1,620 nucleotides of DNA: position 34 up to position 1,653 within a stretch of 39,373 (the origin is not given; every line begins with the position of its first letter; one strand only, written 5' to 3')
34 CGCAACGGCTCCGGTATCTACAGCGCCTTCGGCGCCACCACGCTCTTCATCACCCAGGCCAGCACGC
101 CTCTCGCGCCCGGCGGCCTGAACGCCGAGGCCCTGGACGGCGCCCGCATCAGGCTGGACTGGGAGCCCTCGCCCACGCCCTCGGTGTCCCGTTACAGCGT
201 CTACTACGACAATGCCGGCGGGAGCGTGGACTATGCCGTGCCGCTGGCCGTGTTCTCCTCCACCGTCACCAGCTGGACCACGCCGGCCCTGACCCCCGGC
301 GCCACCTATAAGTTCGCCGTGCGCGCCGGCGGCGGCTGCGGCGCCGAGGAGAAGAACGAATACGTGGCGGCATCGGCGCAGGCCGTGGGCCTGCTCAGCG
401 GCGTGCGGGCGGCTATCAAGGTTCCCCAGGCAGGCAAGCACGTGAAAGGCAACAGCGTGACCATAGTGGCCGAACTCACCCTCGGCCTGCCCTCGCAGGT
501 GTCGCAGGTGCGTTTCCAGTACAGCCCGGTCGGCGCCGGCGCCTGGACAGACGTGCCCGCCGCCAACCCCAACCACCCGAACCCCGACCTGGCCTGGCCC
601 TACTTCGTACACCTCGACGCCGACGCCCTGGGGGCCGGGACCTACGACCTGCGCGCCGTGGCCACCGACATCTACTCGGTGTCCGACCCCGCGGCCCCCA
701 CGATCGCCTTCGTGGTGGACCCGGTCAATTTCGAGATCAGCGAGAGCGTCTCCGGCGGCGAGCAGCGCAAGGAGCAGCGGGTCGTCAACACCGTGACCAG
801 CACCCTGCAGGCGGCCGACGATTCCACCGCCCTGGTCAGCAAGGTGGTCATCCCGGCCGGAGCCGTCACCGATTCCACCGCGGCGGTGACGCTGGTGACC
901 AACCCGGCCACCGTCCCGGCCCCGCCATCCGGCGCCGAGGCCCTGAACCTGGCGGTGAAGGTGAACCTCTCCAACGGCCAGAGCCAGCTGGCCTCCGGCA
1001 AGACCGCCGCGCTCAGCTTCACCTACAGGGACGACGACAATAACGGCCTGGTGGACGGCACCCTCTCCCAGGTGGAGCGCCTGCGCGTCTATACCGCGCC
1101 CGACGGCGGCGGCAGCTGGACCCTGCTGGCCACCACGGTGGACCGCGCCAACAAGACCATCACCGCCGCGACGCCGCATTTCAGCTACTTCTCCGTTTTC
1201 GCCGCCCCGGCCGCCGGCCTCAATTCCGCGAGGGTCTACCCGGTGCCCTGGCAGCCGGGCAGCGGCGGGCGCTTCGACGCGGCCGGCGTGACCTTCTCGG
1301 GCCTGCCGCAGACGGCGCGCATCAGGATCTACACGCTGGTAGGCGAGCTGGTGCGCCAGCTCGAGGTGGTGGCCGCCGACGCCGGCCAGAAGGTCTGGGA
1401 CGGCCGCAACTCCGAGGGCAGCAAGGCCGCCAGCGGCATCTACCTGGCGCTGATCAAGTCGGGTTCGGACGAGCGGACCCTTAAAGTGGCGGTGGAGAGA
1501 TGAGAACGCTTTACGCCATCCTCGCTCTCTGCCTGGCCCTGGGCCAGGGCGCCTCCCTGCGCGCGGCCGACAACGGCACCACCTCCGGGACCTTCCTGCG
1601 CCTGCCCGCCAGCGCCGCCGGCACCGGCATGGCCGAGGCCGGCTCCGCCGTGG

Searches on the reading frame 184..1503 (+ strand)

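Call 65: search_protein_families(library=pfam, proteins=[window:184-1503:+], max_evalue=0.001)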
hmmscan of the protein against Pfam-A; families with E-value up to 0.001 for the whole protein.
window:184-1503:+ (439 aa): 1 family
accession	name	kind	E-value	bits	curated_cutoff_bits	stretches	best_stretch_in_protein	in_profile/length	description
PF13860.13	FlgD_ig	-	6.5e-07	29.7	27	1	376-422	23-71/79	FlgD Ig-like domain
